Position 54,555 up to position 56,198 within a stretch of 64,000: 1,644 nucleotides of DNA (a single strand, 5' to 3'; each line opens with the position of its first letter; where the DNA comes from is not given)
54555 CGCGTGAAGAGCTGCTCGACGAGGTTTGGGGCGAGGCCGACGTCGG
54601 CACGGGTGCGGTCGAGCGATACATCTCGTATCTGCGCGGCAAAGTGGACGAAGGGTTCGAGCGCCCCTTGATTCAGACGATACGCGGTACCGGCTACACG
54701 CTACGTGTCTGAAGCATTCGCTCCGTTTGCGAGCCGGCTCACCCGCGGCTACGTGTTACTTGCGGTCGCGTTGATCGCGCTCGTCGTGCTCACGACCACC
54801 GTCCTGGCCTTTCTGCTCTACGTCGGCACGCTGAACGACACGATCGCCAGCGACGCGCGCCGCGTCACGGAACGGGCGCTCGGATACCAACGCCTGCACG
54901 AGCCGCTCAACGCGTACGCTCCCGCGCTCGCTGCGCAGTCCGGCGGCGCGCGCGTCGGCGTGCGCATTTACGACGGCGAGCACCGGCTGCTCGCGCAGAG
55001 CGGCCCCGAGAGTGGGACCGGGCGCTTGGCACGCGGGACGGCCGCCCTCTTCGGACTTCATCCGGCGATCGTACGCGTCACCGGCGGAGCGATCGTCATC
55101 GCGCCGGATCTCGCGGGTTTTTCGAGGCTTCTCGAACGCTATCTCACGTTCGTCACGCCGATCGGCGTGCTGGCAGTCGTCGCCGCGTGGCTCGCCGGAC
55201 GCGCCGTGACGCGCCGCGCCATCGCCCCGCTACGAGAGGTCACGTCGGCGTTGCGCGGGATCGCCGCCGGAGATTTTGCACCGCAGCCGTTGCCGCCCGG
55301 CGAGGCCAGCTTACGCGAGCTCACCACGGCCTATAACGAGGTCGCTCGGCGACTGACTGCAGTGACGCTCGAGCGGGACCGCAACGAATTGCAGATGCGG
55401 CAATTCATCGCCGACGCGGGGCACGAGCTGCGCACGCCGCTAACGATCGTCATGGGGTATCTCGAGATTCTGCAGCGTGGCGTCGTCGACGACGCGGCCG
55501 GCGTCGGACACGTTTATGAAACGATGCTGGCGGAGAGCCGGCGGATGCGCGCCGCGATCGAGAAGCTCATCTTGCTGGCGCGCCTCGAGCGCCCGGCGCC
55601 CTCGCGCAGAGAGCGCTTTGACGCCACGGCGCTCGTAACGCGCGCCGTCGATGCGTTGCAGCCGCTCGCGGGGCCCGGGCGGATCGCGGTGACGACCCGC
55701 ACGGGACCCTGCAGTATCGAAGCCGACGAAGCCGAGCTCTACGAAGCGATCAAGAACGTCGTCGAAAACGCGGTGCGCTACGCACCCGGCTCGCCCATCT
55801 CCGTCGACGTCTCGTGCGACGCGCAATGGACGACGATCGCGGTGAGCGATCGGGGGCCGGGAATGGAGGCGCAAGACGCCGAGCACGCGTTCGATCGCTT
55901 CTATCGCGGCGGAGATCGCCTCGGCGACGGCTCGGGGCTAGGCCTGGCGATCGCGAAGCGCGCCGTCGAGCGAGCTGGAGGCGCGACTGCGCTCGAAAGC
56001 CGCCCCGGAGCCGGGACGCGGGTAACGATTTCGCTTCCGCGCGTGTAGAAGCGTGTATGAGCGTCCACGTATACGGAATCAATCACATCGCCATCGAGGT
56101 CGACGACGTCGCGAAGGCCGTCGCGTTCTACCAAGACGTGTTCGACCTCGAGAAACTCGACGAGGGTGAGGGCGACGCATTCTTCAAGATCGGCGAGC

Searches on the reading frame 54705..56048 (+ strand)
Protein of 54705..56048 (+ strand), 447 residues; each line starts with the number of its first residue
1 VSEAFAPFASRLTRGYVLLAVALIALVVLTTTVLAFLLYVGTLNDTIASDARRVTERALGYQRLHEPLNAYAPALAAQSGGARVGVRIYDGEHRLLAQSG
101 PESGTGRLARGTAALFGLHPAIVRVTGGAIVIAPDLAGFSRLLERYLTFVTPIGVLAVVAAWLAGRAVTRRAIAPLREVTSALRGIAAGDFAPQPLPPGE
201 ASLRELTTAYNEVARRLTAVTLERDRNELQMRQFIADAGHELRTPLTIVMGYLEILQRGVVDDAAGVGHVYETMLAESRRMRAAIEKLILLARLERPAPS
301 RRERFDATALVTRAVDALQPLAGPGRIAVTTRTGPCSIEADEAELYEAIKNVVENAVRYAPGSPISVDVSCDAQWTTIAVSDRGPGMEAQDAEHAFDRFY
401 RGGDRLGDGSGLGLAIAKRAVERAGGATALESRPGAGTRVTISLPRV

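Call 27: search_protein_families(library=pfam, proteins=[window:54705-56048:+], max_evalue=0.00001)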
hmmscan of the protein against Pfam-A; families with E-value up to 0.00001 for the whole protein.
window:54705-56048:+ (447 aa): 4 families
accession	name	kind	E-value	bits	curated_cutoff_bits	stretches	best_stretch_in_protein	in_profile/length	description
PF02518.31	HATPase_c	-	4.4e-26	91.9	26.4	1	341-446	2-109/111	Histidine kinase-, DNA gyrase B-, and HSP90-like ATPase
PF00512.31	HisKA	-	2.6e-15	56.7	26.9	1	230-296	1-65/66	His Kinase A (phospho-acceptor) domain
PF13581.12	HATPase_c_2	-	5e-09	36.7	27.4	1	345-424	36-112/127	Histidine kinase-like ATPase domain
PF00672.30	HAMP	-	2.9e-06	27.9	25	1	168-218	2-52/53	HAMP domain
